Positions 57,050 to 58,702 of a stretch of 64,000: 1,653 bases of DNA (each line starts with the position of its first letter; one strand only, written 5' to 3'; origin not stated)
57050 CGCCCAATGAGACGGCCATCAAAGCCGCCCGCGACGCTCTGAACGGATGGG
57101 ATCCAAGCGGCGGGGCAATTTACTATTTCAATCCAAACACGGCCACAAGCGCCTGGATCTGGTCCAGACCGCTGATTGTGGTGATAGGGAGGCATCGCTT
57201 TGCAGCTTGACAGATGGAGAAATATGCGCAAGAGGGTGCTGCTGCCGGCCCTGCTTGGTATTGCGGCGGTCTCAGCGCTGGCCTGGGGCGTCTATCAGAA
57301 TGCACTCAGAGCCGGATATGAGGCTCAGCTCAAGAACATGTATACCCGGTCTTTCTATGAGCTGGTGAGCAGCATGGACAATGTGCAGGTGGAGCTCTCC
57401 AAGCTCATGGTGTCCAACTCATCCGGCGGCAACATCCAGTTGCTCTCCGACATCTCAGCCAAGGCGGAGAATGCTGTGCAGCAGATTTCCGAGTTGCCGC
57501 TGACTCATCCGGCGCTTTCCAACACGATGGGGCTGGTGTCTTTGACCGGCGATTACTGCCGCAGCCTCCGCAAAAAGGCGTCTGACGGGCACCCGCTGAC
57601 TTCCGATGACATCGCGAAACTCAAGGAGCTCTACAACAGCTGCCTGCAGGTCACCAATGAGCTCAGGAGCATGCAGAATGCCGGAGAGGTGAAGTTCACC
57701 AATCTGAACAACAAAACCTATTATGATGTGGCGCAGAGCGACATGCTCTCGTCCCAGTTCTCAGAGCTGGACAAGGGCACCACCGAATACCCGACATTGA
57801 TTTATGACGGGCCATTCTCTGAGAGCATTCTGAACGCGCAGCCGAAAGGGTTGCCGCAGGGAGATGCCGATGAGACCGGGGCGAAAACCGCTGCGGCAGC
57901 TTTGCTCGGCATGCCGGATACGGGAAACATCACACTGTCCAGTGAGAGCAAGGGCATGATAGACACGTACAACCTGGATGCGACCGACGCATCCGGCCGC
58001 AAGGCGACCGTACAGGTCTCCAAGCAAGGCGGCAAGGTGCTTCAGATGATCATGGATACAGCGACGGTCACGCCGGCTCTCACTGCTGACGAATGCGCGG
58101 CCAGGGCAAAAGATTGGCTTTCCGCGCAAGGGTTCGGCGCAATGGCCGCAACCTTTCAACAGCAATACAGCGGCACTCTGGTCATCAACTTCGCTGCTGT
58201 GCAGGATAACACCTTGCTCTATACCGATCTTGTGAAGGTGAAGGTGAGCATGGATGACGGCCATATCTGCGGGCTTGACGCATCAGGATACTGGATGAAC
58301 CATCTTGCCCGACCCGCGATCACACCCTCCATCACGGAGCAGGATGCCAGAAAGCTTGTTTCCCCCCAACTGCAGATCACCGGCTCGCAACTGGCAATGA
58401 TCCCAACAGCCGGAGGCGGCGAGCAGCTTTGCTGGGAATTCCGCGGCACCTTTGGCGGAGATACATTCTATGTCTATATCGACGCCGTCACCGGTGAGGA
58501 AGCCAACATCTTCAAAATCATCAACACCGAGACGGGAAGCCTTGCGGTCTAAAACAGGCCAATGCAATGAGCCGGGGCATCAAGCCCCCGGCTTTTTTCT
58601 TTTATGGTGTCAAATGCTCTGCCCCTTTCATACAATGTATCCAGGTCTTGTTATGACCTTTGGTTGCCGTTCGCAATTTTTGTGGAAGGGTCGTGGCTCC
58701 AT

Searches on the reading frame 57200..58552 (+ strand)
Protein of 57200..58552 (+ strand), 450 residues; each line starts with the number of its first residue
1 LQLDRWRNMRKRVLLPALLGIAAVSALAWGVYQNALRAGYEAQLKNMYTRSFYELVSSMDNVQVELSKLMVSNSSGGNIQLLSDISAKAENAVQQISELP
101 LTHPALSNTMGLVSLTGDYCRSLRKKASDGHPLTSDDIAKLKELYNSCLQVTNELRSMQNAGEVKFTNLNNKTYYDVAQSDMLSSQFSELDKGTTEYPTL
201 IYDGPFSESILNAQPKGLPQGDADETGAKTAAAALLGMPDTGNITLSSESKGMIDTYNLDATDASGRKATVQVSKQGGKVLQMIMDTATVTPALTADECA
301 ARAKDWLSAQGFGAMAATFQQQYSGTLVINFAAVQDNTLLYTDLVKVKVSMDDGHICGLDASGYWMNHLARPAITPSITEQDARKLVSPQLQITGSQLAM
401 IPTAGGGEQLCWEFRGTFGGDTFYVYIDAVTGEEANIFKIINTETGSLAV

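Call 29: search_protein_families(library=pfam, proteins=[window:57200-58552:+], max_evalue=0.00001)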
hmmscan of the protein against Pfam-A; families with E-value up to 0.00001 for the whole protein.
window:57200-58552:+ (450 aa): 3 families
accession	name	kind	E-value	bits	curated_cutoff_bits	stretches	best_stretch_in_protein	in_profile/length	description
PF14620.12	YPEB_PepSY1-2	-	1.5e-47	162.6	31.7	1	184-371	2-192/195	YpeB sporulation, PepSY1 and PepSY2 domains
PF20769.2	YPEB_N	-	1.7e-31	109.4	27.3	1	39-161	4-126/136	YpeB N-terminal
PF03413.25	PepSY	-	8.5e-07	29.6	24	1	378-434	2-56/60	Peptidase propeptide and YPEB domain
